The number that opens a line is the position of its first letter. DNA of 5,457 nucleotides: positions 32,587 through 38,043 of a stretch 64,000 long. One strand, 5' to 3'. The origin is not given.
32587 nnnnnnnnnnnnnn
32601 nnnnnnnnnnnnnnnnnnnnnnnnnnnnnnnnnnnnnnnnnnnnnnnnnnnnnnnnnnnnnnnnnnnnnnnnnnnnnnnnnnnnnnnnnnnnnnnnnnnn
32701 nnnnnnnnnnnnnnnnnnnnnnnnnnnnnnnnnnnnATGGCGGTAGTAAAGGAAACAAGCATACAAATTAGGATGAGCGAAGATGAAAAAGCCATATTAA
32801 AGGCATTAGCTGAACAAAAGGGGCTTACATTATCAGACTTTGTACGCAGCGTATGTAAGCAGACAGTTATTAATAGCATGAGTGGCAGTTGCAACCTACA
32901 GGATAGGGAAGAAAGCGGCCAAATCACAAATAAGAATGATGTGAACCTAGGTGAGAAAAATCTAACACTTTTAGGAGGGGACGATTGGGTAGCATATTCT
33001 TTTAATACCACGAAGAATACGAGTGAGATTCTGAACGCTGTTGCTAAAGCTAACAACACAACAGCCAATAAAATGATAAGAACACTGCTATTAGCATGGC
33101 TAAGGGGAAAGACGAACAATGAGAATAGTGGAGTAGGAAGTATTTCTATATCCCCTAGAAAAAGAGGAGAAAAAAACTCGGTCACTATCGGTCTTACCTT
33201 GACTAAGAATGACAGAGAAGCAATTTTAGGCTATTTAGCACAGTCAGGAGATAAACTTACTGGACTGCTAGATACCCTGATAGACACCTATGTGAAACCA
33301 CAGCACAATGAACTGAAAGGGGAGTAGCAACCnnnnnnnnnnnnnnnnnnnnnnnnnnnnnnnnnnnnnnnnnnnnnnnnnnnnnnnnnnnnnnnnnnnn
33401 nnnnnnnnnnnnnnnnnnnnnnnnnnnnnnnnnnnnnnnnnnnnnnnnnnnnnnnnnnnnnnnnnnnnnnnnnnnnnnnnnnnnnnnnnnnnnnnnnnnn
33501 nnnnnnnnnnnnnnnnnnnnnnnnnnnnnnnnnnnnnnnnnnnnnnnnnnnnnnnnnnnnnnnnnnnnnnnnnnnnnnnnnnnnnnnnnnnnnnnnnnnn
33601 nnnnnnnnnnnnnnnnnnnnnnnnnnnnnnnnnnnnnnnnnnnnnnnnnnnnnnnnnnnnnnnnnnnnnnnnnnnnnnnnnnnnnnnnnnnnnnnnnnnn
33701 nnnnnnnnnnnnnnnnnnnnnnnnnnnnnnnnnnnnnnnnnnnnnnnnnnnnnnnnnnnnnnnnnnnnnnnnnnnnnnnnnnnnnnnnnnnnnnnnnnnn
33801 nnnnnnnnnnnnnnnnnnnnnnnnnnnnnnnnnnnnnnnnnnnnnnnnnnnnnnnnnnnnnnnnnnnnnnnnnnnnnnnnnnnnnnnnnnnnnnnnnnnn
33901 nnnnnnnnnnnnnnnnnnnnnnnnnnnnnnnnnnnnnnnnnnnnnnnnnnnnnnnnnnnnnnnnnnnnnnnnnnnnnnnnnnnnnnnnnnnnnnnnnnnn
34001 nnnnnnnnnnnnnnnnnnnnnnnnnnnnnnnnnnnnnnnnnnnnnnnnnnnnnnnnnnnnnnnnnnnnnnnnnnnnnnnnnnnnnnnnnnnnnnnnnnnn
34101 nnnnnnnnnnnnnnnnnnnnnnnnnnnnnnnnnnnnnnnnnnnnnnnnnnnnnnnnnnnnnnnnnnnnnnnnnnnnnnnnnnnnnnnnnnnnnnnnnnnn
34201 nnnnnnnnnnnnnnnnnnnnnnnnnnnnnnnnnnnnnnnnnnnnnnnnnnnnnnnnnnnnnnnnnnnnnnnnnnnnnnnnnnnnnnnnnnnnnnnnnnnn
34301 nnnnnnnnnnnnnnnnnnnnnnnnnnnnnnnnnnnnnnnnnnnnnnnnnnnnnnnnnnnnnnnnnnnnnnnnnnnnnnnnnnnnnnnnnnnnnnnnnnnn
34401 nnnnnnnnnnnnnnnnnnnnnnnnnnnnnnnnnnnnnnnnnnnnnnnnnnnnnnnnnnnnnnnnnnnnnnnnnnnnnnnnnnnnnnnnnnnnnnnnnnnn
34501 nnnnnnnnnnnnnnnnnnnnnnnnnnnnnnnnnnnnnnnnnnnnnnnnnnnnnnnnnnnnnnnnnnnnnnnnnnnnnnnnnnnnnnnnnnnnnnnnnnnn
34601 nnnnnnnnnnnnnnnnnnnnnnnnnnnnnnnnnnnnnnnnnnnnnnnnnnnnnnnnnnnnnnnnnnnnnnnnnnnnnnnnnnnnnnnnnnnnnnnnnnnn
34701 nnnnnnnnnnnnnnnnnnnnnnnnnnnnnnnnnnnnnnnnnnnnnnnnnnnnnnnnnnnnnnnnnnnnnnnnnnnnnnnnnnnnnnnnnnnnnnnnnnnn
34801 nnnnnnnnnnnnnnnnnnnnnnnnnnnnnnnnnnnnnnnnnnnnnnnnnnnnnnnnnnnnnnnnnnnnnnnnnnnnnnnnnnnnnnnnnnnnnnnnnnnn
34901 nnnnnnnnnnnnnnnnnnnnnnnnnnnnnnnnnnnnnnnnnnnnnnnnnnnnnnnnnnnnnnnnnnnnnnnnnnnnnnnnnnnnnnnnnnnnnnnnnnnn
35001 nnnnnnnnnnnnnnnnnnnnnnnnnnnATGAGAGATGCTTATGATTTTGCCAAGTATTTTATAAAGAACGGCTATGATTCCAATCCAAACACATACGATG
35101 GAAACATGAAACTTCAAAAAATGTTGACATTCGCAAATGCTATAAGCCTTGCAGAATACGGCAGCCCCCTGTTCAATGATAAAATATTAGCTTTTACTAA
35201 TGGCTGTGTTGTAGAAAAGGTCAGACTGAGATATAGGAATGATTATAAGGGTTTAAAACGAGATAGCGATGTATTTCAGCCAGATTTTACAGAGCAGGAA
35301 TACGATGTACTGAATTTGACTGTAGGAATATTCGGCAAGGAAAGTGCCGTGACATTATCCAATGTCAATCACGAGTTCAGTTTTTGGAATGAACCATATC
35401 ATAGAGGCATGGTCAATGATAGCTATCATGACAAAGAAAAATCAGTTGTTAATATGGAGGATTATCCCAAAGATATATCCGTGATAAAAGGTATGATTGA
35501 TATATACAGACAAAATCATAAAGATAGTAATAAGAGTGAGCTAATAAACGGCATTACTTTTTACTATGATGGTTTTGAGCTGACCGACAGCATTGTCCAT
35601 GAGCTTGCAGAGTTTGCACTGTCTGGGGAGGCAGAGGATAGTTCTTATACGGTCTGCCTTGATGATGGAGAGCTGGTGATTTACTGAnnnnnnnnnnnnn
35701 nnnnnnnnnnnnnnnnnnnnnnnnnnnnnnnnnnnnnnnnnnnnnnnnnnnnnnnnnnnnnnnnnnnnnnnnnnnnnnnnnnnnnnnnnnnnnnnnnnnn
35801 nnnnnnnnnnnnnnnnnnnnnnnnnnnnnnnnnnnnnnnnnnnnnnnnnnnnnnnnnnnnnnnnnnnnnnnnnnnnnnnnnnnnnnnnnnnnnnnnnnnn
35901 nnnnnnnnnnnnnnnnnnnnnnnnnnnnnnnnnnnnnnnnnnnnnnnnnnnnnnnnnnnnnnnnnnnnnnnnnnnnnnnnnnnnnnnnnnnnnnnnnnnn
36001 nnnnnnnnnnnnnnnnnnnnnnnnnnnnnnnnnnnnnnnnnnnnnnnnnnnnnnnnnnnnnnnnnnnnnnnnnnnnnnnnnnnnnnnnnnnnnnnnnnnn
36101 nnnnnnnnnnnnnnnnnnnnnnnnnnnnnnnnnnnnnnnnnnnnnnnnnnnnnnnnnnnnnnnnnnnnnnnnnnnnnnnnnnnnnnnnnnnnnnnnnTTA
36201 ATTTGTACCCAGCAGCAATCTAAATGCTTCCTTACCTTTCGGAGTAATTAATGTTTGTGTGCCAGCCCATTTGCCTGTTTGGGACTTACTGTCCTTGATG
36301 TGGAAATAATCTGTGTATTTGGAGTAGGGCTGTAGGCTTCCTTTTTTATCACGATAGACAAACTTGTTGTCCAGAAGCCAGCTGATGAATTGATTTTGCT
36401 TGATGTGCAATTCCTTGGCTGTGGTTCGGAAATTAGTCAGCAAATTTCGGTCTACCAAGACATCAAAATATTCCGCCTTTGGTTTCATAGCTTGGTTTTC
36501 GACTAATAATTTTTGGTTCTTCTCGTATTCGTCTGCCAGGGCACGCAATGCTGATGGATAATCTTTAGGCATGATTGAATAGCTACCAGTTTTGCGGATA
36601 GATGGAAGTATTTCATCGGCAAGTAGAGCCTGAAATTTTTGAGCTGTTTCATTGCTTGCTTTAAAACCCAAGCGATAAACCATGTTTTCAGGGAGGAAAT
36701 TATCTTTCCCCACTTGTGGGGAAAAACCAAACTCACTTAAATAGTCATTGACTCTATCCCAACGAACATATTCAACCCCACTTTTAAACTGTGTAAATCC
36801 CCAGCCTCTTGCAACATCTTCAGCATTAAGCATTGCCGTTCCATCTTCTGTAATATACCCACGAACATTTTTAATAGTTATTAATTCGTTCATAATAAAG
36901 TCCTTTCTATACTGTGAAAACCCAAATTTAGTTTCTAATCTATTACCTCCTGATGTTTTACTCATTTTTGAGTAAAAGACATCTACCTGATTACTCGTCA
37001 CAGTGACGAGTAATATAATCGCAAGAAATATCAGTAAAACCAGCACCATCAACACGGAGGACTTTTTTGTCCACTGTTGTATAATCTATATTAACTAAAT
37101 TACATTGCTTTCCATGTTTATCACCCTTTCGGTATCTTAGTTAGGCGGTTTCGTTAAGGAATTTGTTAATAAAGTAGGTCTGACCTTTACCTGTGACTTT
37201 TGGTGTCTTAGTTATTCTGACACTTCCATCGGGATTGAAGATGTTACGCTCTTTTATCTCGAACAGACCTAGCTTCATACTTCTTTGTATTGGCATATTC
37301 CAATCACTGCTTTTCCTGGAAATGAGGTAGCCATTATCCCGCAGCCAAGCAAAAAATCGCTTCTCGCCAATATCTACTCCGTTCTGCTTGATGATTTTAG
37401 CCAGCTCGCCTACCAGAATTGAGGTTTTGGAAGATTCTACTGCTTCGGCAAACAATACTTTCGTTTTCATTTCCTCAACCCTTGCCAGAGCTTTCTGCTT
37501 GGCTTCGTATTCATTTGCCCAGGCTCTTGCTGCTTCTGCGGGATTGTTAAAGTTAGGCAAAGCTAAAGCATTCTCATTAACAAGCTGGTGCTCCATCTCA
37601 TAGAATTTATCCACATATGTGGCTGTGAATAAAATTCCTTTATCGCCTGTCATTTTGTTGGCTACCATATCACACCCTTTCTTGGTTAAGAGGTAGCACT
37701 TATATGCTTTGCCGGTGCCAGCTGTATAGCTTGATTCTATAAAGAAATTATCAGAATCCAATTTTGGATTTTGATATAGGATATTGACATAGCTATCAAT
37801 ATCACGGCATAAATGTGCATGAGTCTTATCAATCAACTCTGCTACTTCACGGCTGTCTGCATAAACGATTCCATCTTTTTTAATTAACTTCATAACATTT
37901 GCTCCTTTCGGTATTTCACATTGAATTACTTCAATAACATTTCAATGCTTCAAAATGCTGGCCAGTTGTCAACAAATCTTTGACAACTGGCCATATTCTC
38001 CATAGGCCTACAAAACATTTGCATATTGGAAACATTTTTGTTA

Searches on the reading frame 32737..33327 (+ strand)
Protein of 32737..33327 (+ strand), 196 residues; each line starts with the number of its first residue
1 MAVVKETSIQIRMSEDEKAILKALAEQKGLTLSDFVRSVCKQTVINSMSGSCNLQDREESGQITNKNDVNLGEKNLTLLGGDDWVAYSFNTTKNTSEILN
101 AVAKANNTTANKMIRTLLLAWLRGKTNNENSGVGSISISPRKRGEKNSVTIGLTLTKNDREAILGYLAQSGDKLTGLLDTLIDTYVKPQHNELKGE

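Call 40: search_protein_families(library=pfam, proteins=[window:32737-33327:+], max_evalue=0.001)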
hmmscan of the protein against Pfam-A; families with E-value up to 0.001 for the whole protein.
window:32737-33327:+ (196 aa): 3 families
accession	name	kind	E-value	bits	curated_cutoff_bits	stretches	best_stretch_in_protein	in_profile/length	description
PF19807.5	DUF6290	-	6.5e-10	39.5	27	1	8-39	3-34/72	Family of unknown function (DUF6290)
PF21983.2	NikA-like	-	6.3e-09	36.3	27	1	5-40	3-38/72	Mobilization protein NikA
PF01402.27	RHH_1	-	0.00072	19.9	20.5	0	9-37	2-30/39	Ribbon-helix-helix protein, copG family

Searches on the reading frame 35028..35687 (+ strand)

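Call 41: search_protein_families(library=pfam, proteins=[window:35028-35687:+], max_evalue=0.001)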
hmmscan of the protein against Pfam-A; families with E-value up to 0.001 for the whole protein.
window:35028-35687:+ (219 aa): 1 family
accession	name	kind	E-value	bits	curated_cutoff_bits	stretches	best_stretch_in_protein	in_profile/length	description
PF13274.11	SocA_Panacea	-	5.4e-08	34.2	25.7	1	29-120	1-112/113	Antitoxin SocA-like, Panacea domain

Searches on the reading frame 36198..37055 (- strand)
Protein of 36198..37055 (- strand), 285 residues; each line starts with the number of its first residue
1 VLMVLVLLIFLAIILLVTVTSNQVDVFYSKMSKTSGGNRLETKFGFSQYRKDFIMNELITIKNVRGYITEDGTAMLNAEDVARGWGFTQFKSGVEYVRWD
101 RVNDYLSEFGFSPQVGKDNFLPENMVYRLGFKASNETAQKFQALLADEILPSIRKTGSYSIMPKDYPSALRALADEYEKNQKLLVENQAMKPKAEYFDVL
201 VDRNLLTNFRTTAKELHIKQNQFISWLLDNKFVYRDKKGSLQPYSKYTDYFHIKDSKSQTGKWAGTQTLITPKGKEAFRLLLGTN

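Call 41: search_protein_families(library=pfam, proteins=[window:36198-37055:-], max_evalue=0.001)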
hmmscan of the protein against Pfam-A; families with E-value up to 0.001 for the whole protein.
window:36198-37055:- (285 aa): 2 families
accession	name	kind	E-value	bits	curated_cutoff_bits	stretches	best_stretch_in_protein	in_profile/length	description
PF03374.19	ANT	-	2.3e-22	79.8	25.3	1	186-283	3-106/108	Phage antirepressor protein KilAC domain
PF02498.22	Bro-N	-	6.4e-06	27.1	25.6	1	64-151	2-96/96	BRO family, N-terminal domain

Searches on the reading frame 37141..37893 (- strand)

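Call 41: search_protein_families(library=pfam, proteins=[window:37141-37893:-], max_evalue=0.001)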
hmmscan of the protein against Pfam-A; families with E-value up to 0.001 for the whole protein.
window:37141-37893:- (250 aa): 2 families
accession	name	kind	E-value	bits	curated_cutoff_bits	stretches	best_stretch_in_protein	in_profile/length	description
PF03374.19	ANT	-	7.4e-35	120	25.3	1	138-247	3-107/108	Phage antirepressor protein KilAC domain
PF09669.15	Phage_pRha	-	5e-23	81.9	29.9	1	13-101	2-90/91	Phage regulatory protein Rha (Phage_pRha)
